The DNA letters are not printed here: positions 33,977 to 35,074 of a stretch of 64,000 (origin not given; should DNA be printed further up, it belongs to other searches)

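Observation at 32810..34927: MFS transporter fused to a HAD-fold domain with non-canonical catalytic motifs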

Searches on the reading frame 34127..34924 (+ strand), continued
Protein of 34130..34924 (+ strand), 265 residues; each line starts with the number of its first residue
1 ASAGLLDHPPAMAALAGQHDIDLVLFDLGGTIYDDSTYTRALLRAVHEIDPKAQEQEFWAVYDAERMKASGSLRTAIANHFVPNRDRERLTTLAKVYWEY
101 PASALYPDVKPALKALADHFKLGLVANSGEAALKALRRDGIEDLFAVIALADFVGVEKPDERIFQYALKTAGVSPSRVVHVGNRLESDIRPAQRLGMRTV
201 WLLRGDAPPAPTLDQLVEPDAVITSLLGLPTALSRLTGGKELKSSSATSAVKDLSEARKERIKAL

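Call 32: find_homologous_proteins(query=P0121, max_evalue=1e-10)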
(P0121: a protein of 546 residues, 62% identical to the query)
Query P0121 (546 aa): 3273 proteins with E <= 1e-10 among 8000 candidates; the best 120 are listed.
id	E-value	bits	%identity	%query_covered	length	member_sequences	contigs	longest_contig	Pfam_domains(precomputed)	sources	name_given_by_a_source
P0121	0.0e+0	1239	100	100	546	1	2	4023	PF13419.13,PF00230.26,PF00702.33,PF13242.13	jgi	jgi:glycerol uptake facilitator protein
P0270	2.2e-276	936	76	98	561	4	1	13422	PF13419.13,PF00230.26,PF00702.33,PF13242.13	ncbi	ncbi:MAG: MIP family channel protein [Ktedonobacteraceae bacterium]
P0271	5.8e-271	918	78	94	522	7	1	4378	PF13419.13,PF00230.26,PF00702.33,PF13242.13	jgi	jgi:glycerol uptake facilitator protein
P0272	1.6e-115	405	42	94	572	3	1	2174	PF13419.13,PF00230.26,PF00702.33,PF13242.13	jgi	jgi:MIP family channel proteins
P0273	7.3e-115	403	40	93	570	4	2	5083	PF13419.13,PF00230.26,PF00702.33,PF13242.13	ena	-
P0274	8.7e-113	396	43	93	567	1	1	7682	PF13419.13,PF00230.26,PF00702.33,PF13242.13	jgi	jgi:MIP family channel proteins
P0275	9.6e-113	396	41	97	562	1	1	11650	PF13419.13,PF00230.26,PF00702.33,PF13242.13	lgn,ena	-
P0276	2.0e-111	392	62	55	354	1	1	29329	PF00230.26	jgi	jgi:glycerol uptake facilitator protein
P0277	4.3e-110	387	41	94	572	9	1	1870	PF13419.13,PF00230.26,PF00702.33,PF13242.13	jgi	jgi:MIP family channel proteins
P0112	4.7e-110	387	69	49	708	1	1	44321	PF13419.13,PF00702.33,PF01306.26,PF13242.13,PF07690.22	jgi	jgi:polyol permease family/HAD superfamily hydrolase (TIGR01549 family)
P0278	6.7e-110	387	42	95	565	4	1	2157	PF13419.13,PF00230.26,PF00702.33,PF13242.13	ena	-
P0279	7.6e-110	386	40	94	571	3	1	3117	PF13419.13,PF00230.26,PF00702.33,PF13242.13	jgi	jgi:MIP family channel proteins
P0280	8.3e-110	386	42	93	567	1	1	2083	PF13419.13,PF00230.26,PF00702.33,PF13242.13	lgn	-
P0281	1.5e-109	385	41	96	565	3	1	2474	PF13419.13,PF00230.26,PF00702.33,PF13242.13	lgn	-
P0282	2.3e-109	385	42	93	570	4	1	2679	PF13419.13,PF00230.26,PF00702.33,PF13242.13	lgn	-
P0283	2.0e-108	382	40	94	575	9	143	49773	PF13419.13,PF00230.26,PF00702.33,PF13242.13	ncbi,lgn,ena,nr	ncbi:MAG: aquaporin [Micropruina sp.]|nr:aquaporin [Micropruina sp.]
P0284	3.5e-108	381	39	94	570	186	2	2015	PF13419.13,PF00230.26,PF00702.33,PF13242.13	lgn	-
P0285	4.3e-108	381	40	94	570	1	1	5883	PF13419.13,PF00230.26,PF00702.33,PF13242.13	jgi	jgi:putative hydrolase of the HAD superfamily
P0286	4.4e-108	381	39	94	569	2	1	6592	PF13419.13,PF00230.26,PF00702.33,PF13242.13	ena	-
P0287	1.5e-107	379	41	94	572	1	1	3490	PF13419.13,PF00230.26,PF00702.33,PF13242.13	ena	-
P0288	1.5e-107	379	41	93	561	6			PF13419.13,PF00230.26,PF00702.33,PF13242.13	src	-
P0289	1.8e-107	378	39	94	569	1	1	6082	PF13419.13,PF00230.26,PF00702.33,PF13242.13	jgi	jgi:MIP family channel proteins/HAD superfamily hydrolase (TIGR01509 family)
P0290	2.2e-107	378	40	95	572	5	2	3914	PF13419.13,PF00230.26,PF00702.33,PF13242.13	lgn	-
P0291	2.4e-107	378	39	94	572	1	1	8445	PF13419.13,PF00230.26,PF00702.33,PF13242.13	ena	-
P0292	2.6e-107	378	39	94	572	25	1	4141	PF13419.13,PF00230.26,PF00702.33,PF13242.13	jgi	jgi:putative hydrolase of the HAD superfamily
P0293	7.0e-107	377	41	93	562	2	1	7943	PF13419.13,PF00230.26,PF00702.33,PF13242.13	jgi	jgi:MIP family channel proteins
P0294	1.3e-106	376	39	94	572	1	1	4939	PF13419.13,PF00230.26,PF00702.33,PF13242.13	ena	-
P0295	1.5e-106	375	39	94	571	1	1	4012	PF13419.13,PF00230.26,PF00702.33,PF13242.13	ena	-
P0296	2.3e-106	375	38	95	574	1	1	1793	PF13419.13,PF00230.26,PF00702.33,PF13242.13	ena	-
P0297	3.6e-106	374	39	94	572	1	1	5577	PF13419.13,PF00230.26,PF00702.33,PF13242.13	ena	-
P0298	3.7e-106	374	39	94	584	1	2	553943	PF13419.13,PF00230.26,PF00702.33,PF13242.13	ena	-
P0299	6.4e-106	373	40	94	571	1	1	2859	PF13419.13,PF00230.26,PF00702.33,PF13242.13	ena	-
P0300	6.7e-106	373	39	94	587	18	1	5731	PF13419.13,PF00230.26,PF00702.33,PF13242.13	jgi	-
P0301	9.0e-106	373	39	94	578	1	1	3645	PF13419.13,PF00230.26,PF00702.33,PF13242.13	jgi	jgi:glycerol uptake facilitator protein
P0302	1.0e-105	373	39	94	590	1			PF13419.13,PF00230.26,PF00702.33,PF13242.13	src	-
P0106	1.3e-105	372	71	44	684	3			PF13419.13,PF00702.33,PF13242.13,PF07690.22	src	-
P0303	1.7e-105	372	40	94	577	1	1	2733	PF13419.13,PF00230.26,PF00702.33,PF13242.13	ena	-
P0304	2.2e-105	372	40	96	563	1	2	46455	PF13419.13,PF00230.26,PF00702.33,PF13242.13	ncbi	ncbi:MAG: aquaporin [Acidimicrobiales bacterium]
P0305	4.0e-105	371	39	94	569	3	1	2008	PF13419.13,PF00230.26,PF00702.33,PF13242.13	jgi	jgi:MIP family channel proteins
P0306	4.1e-105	371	40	90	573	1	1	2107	PF13419.13,PF00230.26,PF00702.33,PF13242.13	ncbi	-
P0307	1.8e-104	369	40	94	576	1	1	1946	PF13419.13,PF00230.26,PF00702.33,PF13242.13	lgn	-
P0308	4.4e-104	367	39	94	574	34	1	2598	PF13419.13,PF00230.26,PF00702.33,PF13242.13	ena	-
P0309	5.9e-104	367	40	88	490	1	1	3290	PF13419.13,PF00230.26,PF00702.33,PF13242.13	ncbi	ncbi:MAG: aquaporin, partial [Actinomycetes bacterium]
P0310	2.3e-103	365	40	94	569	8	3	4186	PF13419.13,PF00230.26,PF00702.33,PF13242.13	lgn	-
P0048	6.7e-103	363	57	58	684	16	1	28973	PF13419.13,PF00702.33,PF13242.13,PF07690.22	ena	-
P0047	2.9e-102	361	56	57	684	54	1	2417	PF13419.13,PF00702.33,PF13242.13,PF07690.22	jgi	jgi:polyol permease family/HAD superfamily hydrolase (TIGR01509 family)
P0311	6.1e-102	360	40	94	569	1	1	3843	PF13419.13,PF00230.26,PF00702.33,PF13242.13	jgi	jgi:MIP family channel proteins/HAD superfamily hydrolase (TIGR01509 family)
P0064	8.0e-102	360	55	56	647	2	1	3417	PF13419.13,PF00702.33,PF13242.13,PF07690.22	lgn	-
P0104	8.8e-102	360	57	59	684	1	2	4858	PF13419.13,PF00702.33,PF13242.13,PF07690.22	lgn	-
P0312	9.6e-102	360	40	95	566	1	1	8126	PF13419.13,PF00230.26,PF00702.33,PF13242.13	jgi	jgi:MIP family channel proteins/HAD superfamily hydrolase (TIGR01509 family)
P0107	1.1e-101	359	64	49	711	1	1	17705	PF13419.13,PF00702.33,PF13242.13,PF07690.22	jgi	jgi:polyol permease family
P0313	1.3e-101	359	38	94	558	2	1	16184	PF13419.13,PF00230.26,PF00702.33,PF13242.13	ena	-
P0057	1.4e-101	359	67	43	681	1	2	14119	PF13419.13,PF00702.33,PF13242.13,PF07690.22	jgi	jgi:polyol permease family/HAD superfamily hydrolase (TIGR01509 family)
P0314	1.8e-101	359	56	56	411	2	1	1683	PF13419.13,PF00702.33,PF13242.13,PF07690.22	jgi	jgi:HAD superfamily hydrolase (TIGR01509 family)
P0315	4.2e-101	357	60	51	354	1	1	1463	PF13419.13,PF00702.33,PF13242.13,PF07690.22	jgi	jgi:putative hydrolase of the HAD superfamily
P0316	4.7e-101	357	39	93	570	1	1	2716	PF13419.13,PF00230.26,PF00702.33,PF13242.13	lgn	-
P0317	7.5e-101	357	56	56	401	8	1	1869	PF13419.13,PF00702.33,PF13242.13,PF07690.22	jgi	jgi:putative hydrolase of the HAD superfamily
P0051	8.9e-101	356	56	56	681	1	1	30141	PF13419.13,PF00702.33,PF13242.13,PF07690.22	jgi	jgi:polyol permease family/HAD superfamily hydrolase (TIGR01509 family)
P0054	9.8e-101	356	56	56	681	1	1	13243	PF13419.13,PF00702.33,PF13242.13,PF07690.22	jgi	jgi:polyol permease family/HAD superfamily hydrolase (TIGR01509 family)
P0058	1.0e-100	356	56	56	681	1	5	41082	PF13419.13,PF00702.33,PF13242.13,PF07690.22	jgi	jgi:polyol permease family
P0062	1.3e-100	356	65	44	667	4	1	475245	PF13419.13,PF00702.33,PF13242.13,PF07690.22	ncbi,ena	-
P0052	3.3e-100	355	56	56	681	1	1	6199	PF13419.13,PF00702.33,PF13242.13,PF07690.22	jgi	jgi:polyol permease family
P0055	4.3e-100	354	55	56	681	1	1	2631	PF13419.13,PF00702.33,PF13242.13,PF07690.22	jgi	jgi:polyol permease family/HAD superfamily hydrolase (TIGR01509 family)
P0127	4.6e-100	354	38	94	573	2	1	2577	PF13419.13,PF00230.26,PF00702.33,PF13242.13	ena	-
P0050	6.3e-100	354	56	56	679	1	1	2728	PF13419.13,PF00702.33,PF13242.13,PF07690.22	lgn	-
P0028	7.9e-100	353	59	51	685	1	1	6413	PF13419.13,PF00702.33,PF13242.13,PF07690.22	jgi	jgi:polyol permease family/HAD superfamily hydrolase (TIGR01549 family)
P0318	7.9e-100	353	39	94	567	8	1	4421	PF00230.26,PF00702.33,PF13242.13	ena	-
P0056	8.1e-100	353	56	56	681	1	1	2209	PF13419.13,PF00702.33,PF13242.13,PF07690.22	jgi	-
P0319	2.0e-99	352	63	45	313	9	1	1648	PF13419.13,PF00702.33,PF13242.13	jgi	jgi:putative hydrolase of the HAD superfamily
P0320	3.5e-99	351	39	93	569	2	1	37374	PF13419.13,PF00230.26,PF00702.33,PF13242.13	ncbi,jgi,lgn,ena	-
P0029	5.8e-99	350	63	45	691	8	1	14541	PF13419.13,PF00702.33,PF13242.13,PF07690.22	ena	-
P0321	6.1e-99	350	41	88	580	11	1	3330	PF13419.13,PF00230.26,PF00702.33,PF13242.13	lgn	-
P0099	8.9e-99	350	51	60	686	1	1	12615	PF13419.13,PF00702.33,PF13242.13,PF07690.22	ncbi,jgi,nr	ncbi:MAG TPA: RbtT/DalT/CsbX family MFS transporter [Dictyobacter sp.]|jgi:polyol permease family|nr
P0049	9.9e-99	350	64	43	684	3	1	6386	PF13419.13,PF00702.33,PF13242.13,PF07690.22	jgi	jgi:polyol permease family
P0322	1.9e-98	349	39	94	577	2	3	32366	PF13419.13,PF00230.26,PF00702.33,PF13242.13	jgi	jgi:MIP family channel proteins/HAD superfamily hydrolase (TIGR01549 family)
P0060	2.7e-98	348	54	56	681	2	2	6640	PF13419.13,PF00702.33,PF13242.13,PF07690.22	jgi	jgi:polyol permease family/HAD superfamily hydrolase (TIGR01509 family)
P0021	5.3e-98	347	64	44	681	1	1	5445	PF13419.13,PF00702.33,PF13242.13,PF07690.22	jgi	jgi:polyol permease family/HAD superfamily hydrolase (TIGR01549 family)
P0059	5.4e-98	347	55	56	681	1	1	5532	PF13419.13,PF00702.33,PF13242.13,PF07690.22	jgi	jgi:polyol permease family/HAD superfamily hydrolase (TIGR01509 family)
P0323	5.6e-98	347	62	44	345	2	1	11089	PF13419.13,PF00702.33,PF13242.13,PF07690.22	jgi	jgi:HAD superfamily hydrolase (TIGR01549 family)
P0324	7.1e-98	347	38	94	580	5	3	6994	PF13419.13,PF00230.26,PF00702.33,PF13242.13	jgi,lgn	jgi:MIP family channel proteins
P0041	8.4e-98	347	63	45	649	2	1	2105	PF13419.13,PF00702.33,PF13242.13,PF07690.22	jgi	jgi:polyol permease family/HAD superfamily hydrolase (TIGR01549 family)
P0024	8.7e-98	347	66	43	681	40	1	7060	PF13419.13,PF00702.33,PF13242.13,PF07690.22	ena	-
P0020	1.2e-97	346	65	43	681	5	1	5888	PF13419.13,PF00702.33,PF13242.13,PF07690.22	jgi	jgi:polyol permease family/HAD superfamily hydrolase (TIGR01549 family)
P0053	1.3e-97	346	55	56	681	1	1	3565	PF13419.13,PF00702.33,PF13242.13,PF07690.22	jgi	jgi:polyol permease family/HAD superfamily hydrolase (TIGR01549 family)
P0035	2.0e-97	345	62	44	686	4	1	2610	PF13419.13,PF00702.33,PF13242.13,PF07690.22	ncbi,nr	ncbi:MAG: MFS transporter [Verrucomicrobia bacterium]|nr:MFS transporter [Verrucomicrobiota bacteriu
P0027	2.1e-97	345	59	51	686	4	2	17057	PF13419.13,PF00702.33,PF13242.13,PF07690.22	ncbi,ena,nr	ncbi:MAG: MFS transporter [Verrucomicrobia bacterium]|nr:MFS transporter [Verrucomicrobiota bacteriu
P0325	2.5e-97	345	56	54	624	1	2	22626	PF13419.13,PF08659.17,PF00702.33,PF13561.13,PF00106.32,PF13242.13,PF07690.22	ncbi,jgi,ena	-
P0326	2.8e-97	345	64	43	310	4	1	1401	PF13419.13,PF00702.33,PF13242.13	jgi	jgi:putative hydrolase of the HAD superfamily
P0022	5.9e-97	344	65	43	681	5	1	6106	PF13419.13,PF00702.33,PF13242.13,PF07690.22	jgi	jgi:polyol permease family/HAD superfamily hydrolase (TIGR01549 family)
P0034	6.0e-97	344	60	47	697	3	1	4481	PF13419.13,PF00702.33,PF13242.13,PF07690.22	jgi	jgi:polyol permease family/HAD superfamily hydrolase (TIGR01549 family)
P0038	6.0e-97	344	60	47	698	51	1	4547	PF13419.13,PF00702.33,PF13242.13,PF07690.22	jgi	jgi:polyol permease family/HAD superfamily hydrolase (TIGR01549 family)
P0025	6.4e-97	344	65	43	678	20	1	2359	PF13419.13,PF00702.33,PF13242.13,PF07690.22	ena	-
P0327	7.4e-97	343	61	44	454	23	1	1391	PF13419.13,PF00702.33,PF13242.13,PF07690.22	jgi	jgi:HAD superfamily hydrolase (TIGR01549 family)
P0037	1.1e-96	343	65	43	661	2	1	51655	PF13419.13,PF00702.33,PF13242.13,PF07690.22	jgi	jgi:polyol permease family/HAD superfamily hydrolase (TIGR01549 family)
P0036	1.1e-96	343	64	43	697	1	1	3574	PF13419.13,PF00702.33,PF13242.13,PF07690.22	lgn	-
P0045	1.3e-96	343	64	43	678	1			PF13419.13,PF00702.33,PF13242.13,PF07690.22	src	-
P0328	1.4e-96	343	38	93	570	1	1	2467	PF13419.13,PF00230.26,PF00702.33,PF13242.13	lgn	-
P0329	1.7e-96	342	41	88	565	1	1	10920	PF13419.13,PF00230.26,PF00702.33,PF13242.13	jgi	jgi:putative hydrolase of the HAD superfamily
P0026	2.6e-96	342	64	43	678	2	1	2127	PF13419.13,PF00702.33,PF13242.13,PF07690.22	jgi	jgi:polyol permease family/HAD superfamily hydrolase (TIGR01549 family)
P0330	4.6e-96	341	39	86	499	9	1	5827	PF13419.13,PF00230.26,PF00702.33,PF13242.13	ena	-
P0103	5.8e-96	341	64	44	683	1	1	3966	PF13419.13,PF00702.33,PF13242.13,PF07690.22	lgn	-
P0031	6.9e-96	340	63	45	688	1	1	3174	PF13419.13,PF00702.33,PF13242.13,PF07690.22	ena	-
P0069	1.2e-94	336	55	53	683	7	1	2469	PF13419.13,PF00702.33,PF13242.13,PF07690.22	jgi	-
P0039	1.3e-94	336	64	43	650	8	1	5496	PF13419.13,PF00702.33,PF13242.13,PF07690.22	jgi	jgi:polyol permease family/HAD superfamily hydrolase (TIGR01549 family)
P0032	1.4e-94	336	62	45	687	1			PF13419.13,PF00702.33,PF13242.13,PF07690.22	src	-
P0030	1.4e-94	336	63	44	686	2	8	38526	PF13419.13,PF00702.33,PF13242.13,PF07690.22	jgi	jgi:polyol permease family/HAD superfamily hydrolase (TIGR01549 family)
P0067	1.6e-94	336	55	56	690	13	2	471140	PF13419.13,PF00702.33,PF13242.13,PF07690.22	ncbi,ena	-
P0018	3.0e-94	335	64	44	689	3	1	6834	PF13419.13,PF00702.33,PF13242.13,PF07690.22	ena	-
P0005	3.8e-94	335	64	44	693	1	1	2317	PF13419.13,PF00702.33,PF13242.13,PF07690.22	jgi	-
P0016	5.1e-94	334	64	44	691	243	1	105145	PF13419.13,PF00702.33,PF13242.13,PF07690.22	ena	-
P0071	7.4e-94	334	52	58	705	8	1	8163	PF13419.13,PF00702.33,PF13242.13,PF07690.22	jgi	jgi:polyol permease family/HAD superfamily hydrolase (TIGR01549 family)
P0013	7.8e-94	333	58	50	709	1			PF13419.13,PF00702.33,PF13242.13,PF07690.22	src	-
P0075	1.6e-93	332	52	58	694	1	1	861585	PF13419.13,PF00702.33,PF13242.13,PF07690.22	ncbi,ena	-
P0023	3.6e-93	331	63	44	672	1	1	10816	PF13419.13,PF00702.33,PF13242.13,PF07690.22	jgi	jgi:polyol permease family/HAD superfamily hydrolase (TIGR01549 family)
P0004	3.7e-93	331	63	44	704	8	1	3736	PF13419.13,PF00702.33,PF13242.13,PF07690.22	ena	-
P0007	4.9e-93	331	56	57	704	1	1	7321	PF13419.13,PF00702.33,PF13242.13,PF07690.22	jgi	jgi:polyol permease family/HAD superfamily hydrolase (TIGR01549 family)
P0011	4.9e-93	331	56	57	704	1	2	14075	PF13419.13,PF00702.33,PF13242.13,PF07690.22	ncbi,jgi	jgi:polyol permease family/HAD superfamily hydrolase (TIGR01549 family)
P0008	4.9e-93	331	56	57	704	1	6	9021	PF13419.13,PF00702.33,PF13242.13,PF07690.22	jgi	jgi:polyol permease family/HAD superfamily hydrolase (TIGR01549 family)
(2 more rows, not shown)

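Call 33: find_encoding_contigs(protein=P0298, flank=7000, max_places=1)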
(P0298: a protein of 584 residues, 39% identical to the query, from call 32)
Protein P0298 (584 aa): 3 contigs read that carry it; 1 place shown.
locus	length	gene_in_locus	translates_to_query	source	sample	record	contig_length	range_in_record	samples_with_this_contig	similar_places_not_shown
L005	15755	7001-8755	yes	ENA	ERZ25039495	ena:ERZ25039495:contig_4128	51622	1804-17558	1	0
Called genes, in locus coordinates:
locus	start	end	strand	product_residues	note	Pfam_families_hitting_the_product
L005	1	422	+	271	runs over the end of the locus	PF13604:AAA_30 (weak), PF13401:AAA_22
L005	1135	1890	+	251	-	-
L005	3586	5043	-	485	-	PF06081:ArAE_1, PF13515:FUSC_2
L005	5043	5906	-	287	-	PF01636:APH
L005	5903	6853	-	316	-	PF04198:Sugar-bind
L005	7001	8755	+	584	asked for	PF00230:MIP, PF00702:Hydrolase, PF13419:HAD_2, PF13242:Hydrolase_like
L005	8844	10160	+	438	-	PF01565:FAD_binding_4, PF04030:ALO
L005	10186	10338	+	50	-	-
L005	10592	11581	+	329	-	PF00294:PfkB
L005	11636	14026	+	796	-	PF03636:Glyco_hydro_65N, PF03632:Glyco_hydro_65m, PF03633:Glyco_hydro_65C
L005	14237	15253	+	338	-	PF01263:Aldose_epim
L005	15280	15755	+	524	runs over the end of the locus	PF00370:FGGY_N, PF02782:FGGY_C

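Call 34: find_encoding_contigs(protein=P0283, flank=7000, max_places=1)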
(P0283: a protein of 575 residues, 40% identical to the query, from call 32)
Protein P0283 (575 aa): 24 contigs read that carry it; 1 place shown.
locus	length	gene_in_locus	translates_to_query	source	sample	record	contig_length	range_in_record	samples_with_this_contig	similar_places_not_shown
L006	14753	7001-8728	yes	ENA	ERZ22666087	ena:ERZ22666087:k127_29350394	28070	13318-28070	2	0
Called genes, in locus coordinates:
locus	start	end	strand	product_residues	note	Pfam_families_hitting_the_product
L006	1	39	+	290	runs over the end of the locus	PF02517:Rce1-like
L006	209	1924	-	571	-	PF26371:AftB_C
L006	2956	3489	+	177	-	PF18741:MTES_1575 (faint)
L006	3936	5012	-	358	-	PF01210:NAD_Gly3P_dh_N, PF07479:NAD_Gly3P_dh_C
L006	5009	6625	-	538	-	PF00370:FGGY_N, PF02782:FGGY_C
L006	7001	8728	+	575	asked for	PF00230:MIP, PF00702:Hydrolase, PF13419:HAD_2, PF13242:Hydrolase_like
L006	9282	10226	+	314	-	PF04198:Sugar-bind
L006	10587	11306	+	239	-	PF00392:GntR, PF07702:UTRA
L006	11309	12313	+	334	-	PF03747:ADP_ribosyl_GH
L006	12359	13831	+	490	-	PF02133:Transp_cyt_pur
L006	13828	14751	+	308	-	?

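Call 35: find_encoding_contigs(protein=P0270, flank=7000, max_places=1)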
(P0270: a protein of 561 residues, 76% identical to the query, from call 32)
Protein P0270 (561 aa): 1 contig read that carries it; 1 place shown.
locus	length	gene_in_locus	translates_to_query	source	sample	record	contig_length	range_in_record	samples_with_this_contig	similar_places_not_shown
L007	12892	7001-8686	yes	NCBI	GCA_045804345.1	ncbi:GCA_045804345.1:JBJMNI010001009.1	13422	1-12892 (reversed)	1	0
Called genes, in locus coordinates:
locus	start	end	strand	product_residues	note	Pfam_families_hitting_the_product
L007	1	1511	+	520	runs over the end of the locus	PF00370:FGGY_N, PF02782:FGGY_C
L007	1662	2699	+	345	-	PF08240:ADH_N, PF16912:Glu_dehyd_C, PF00107:ADH_zinc_N, PF13602:ADH_zinc_N_2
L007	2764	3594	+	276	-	PF01791:DeoC, PF22649:Cgl0159 (weak)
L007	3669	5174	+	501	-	PF00370:FGGY_N, PF02782:FGGY_C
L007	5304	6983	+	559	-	PF01266:DAO, PF16901:DAO_C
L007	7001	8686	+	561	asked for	PF00230:MIP, PF00702:Hydrolase, PF13419:HAD_2, PF13242:Hydrolase_like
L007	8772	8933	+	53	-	-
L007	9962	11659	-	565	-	PF03109:ABC1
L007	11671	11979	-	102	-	-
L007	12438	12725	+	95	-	-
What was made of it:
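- MIP-HAD loci instead carry glycerol-type genes (FGGY kinase, GlpD, NAD-G3P dehydrogenase; calls 33-35).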
